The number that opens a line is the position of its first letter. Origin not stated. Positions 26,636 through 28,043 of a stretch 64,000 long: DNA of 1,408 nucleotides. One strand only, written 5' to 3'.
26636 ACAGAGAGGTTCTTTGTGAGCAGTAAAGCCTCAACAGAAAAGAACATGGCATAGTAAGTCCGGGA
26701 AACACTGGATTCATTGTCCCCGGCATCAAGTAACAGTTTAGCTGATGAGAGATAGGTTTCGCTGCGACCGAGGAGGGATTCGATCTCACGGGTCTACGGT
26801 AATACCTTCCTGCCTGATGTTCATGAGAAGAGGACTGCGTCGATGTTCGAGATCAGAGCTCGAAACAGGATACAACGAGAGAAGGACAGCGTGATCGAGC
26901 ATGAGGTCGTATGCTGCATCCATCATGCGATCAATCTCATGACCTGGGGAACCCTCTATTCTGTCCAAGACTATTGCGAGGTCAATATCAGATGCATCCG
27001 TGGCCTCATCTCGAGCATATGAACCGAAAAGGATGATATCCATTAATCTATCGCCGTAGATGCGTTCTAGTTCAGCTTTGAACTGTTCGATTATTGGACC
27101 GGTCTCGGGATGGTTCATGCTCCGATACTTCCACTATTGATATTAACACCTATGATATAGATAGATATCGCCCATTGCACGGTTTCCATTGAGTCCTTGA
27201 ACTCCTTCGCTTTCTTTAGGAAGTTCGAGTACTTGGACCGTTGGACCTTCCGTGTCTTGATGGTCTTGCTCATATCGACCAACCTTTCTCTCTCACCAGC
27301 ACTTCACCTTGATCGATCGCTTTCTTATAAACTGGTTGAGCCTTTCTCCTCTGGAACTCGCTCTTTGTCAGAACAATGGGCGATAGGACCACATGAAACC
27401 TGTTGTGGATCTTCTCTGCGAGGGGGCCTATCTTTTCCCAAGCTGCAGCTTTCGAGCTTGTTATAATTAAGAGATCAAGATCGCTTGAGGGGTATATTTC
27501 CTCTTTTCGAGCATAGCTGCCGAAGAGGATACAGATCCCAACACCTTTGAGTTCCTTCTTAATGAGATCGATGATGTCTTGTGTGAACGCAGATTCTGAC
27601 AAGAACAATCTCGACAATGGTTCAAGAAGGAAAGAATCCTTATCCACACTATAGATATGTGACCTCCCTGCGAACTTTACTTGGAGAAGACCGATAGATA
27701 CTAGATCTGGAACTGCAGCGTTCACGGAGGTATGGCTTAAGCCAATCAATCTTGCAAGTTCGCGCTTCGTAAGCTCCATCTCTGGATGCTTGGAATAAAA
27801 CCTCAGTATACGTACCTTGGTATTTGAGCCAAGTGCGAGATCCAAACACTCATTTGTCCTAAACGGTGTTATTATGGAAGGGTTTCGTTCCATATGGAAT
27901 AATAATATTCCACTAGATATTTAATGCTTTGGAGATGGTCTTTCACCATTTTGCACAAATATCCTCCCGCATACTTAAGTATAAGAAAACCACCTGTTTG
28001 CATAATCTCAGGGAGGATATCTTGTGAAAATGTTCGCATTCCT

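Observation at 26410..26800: One-base deletion in an ATGA overlap appears to have silenced a HEPN toxin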

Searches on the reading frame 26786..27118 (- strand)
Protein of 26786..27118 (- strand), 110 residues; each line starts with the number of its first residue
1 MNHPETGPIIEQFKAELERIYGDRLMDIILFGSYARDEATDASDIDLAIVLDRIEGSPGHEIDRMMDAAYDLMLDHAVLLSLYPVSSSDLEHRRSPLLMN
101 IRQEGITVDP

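Call 8: search_protein_families(library=pfam, proteins=[window:26786-27118:-], max_evalue=1)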
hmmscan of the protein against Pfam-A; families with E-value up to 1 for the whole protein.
window:26786-27118:- (110 aa): 5 families
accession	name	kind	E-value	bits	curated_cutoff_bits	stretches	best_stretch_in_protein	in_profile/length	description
PF18765.7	Polbeta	-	1.7e-09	38.2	26.9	1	27-107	15-86/93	Polymerase beta, Nucleotidyltransferase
PF01909.29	NTP_transf_2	-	1.8e-09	38.3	21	1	10-53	1-42/93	Nucleotidyltransferase domain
PF03445.19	DUF294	-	0.0019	18.5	21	1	28-68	52-93/138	Putative nucleotidyltransferase DUF294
PF22600.2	MTPAP-like_central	-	0.013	16.1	27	1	26-71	40-85/139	Poly(A) RNA polymerase, mitochondrial-like, central palm domain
PF14792.12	DNA_pol_B_palm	-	0.11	13.2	25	1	9-57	10-55/113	DNA polymerase beta palm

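Call 9: search_protein_families(library=ncbifam, proteins=[window:26786-27118:-], max_evalue=1)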
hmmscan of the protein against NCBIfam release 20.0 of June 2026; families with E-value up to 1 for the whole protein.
window:26786-27118:- (110 aa): 12 families
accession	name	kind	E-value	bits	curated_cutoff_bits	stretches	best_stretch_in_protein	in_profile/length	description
NF047752.1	MntA_antitoxin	equivalog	1.6e-10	40.8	60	1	28-107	10-79/106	type VII toxin-antitoxin system MntA family adenylyltransferase antitoxin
NF051895.1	anti_phage_HalB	equivalog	8.7e-05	22.2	190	1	28-52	2-26/211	anti-phage Hailong system nucleotidyltransferase HalB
NF012212.1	ANT_9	subfamily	0.0019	17.5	340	1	10-53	6-49/249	aminoglycoside nucleotidyltransferase ANT(9)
NF033061.1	ANT_4p_I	equivalog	0.003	17.2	350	1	8-53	13-58/253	ANT(4')-I family aminoglycoside nucleotidyltransferase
NF028535.0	ANT_4p_II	subfamily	0.0076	15.5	350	1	17-51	12-45/251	ANT(4')-II family aminoglycoside nucleotidyltransferase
NF053581.1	ANT_3pp_Ic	exception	0.019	14.5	545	1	10-50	13-53/265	aminoglycoside nucleotidyltransferase ANT(3'')-Ic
NF002837.0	PRK03059.1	equivalog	0.047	11.7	1010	1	27-75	64-113/857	[protein-PII] uridylyltransferase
NF000181.1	ANT_4p_Ia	exception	0.064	12.7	500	1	7-61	13-67/253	aminoglycoside O-nucleotidyltransferase ANT(4')-Ia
NF001366.0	PRK00275.1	equivalog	0.068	11.1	1299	1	28-75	81-129/895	[protein-PII] uridylyltransferase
NF033220.1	ANT_3pp_II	equivalog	0.12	11.8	400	1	10-53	7-50/258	ANT(3'')-II family aminoglycoside nucleotidyltransferase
NF000119.1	linco_LnuF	exception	0.12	11.7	450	1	9-52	6-47/273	lincosamide nucleotidyltransferase Lnu(F)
NF053871.1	DS2_2_antiphage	equivalog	0.27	10.4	350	1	17-71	34-89/294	anti-phage nucleotidyltransferase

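Call 16: find_encoding_contigs(protein=window:26789-27118:-, flank=3000, max_places=10)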
Protein window:26789-27118:- (110 aa): 1 contig read that carries it; 1 place shown.
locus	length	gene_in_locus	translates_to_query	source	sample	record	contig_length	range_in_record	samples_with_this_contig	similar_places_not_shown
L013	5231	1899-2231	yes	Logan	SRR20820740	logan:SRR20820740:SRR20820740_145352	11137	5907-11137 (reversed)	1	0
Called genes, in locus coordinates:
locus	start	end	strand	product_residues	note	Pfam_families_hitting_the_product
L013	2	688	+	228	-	?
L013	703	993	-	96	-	-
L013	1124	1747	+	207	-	PF18765:Polbeta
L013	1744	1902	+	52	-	-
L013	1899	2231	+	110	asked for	PF01909:NTP_transf_2, PF18765:Polbeta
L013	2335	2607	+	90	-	-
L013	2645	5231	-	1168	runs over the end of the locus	PF22842:Pel9A-like_beta_helix (faint), PF05048:NosD (weak), PF13229:Beta_helix, PF05048:NosD, PF13229:Beta_helix, PF05345:He_PIG (faint)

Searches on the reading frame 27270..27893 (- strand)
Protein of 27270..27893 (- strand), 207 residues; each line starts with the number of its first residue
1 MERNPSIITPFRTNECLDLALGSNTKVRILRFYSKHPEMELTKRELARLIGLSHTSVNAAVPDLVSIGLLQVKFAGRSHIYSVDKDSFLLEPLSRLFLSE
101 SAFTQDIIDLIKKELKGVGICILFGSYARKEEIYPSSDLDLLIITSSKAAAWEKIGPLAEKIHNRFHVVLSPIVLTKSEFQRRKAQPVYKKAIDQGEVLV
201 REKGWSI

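Call 8: search_protein_families(library=pfam, proteins=[window:27270-27893:-], max_evalue=1)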
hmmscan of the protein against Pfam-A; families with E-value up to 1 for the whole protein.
window:27270-27893:- (207 aa): 9 families
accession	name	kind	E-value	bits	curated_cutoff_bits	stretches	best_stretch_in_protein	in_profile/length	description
PF18765.7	Polbeta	-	1.4e-07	32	26.9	1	106-201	2-89/93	Polymerase beta, Nucleotidyltransferase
PF13412.12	HTH_24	-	0.00011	22.2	21.9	1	25-70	4-47/48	Winged helix-turn-helix DNA-binding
PF01909.29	NTP_transf_2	-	0.00033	21.4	21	1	113-150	10-45/93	Nucleotidyltransferase domain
PF00392.27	GntR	-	0.00051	20.1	27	1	37-73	20-57/64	Bacterial regulatory proteins, gntR family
PF12802.13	MarR_2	-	0.00052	20.6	27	1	25-72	6-52/61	MarR family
PF13545.12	HTH_Crp_2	-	0.0015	18.9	27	1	38-81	20-60/70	Crp-like helix-turn-helix domain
PF03445.19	DUF294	-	0.016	15.5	21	1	102-165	30-97/138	Putative nucleotidyltransferase DUF294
PF25212.1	HVO_A0114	-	0.16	12.2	27.6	1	26-81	24-77/84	HVO_A0114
PF01047.28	MarR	-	0.21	12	24.6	1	24-71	3-48/59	MarR family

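Call 9: search_protein_families(library=ncbifam, proteins=[window:27270-27893:-], max_evalue=1)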
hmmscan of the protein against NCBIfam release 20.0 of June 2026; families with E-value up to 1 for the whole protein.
window:27270-27893:- (207 aa): 16 families
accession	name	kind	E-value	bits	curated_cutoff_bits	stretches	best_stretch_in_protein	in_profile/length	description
NF047752.1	MntA_antitoxin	equivalog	0.00011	22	60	1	118-167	7-58/106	type VII toxin-antitoxin system MntA family adenylyltransferase antitoxin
NF033788.1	HTH_metalloreg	subfamily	0.00046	19.9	55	1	20-86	7-71/77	metalloregulator ArsR/SmtB family transcription factor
TIGR04176.1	MarR_EPS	equivalog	0.00079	19.5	88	1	24-73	4-51/105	MarR family EPS-associated transcriptional regulator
NF051895.1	anti_phage_HalB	equivalog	0.0011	18.6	190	1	122-148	3-28/211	anti-phage Hailong system nucleotidyltransferase HalB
NF007741.0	PRK10421.1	equivalog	0.0072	15.7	311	1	42-109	33-103/262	transcriptional regulator LldR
NF002895.0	PRK03381.1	equivalog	0.0073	14.4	631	1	100-162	41-99/782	[protein-PII] uridylyltransferase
NF002487.0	PRK01759.1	equivalog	0.012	13.8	890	1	82-150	24-95/862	bifunctional uridylyltransferase/uridylyl-removing protein GlnD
NF040939.2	trans_reg_lrs14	equivalog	0.013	15.5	90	1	24-71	21-67/103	Lrs14 family HTH-type transcriptional regulator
NF041413.1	ArsR_Rv2640c_fam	equivalog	0.02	15.3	155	1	20-87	38-105/118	Rv2640c family ArsR-like transcriptional regulator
TIGR04381.1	HTH_TypR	domain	0.041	13.9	30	1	31-57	16-38/49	TyrR/PhhR family helix-turn-helix DNA-binding protein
TIGR01693.1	UTase_glnD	equivalog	0.044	12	519.4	1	118-152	42-76/850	[protein-PII] uridylyltransferase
NF041117.1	CBASS_cyclase_b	equivalog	0.053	13.1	200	1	104-167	22-82/275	CBASS oligonucleotide cyclase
NF053606.1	Sta1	subfamily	0.06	13.4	80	1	24-71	20-65/100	Sta1 family transcriptional regulator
NF012212.1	ANT_9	subfamily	0.096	11.9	340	1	109-153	15-55/249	aminoglycoside nucleotidyltransferase ANT(9)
NF001366.0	PRK00275.1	equivalog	0.14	10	1299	1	122-149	82-108/895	[protein-PII] uridylyltransferase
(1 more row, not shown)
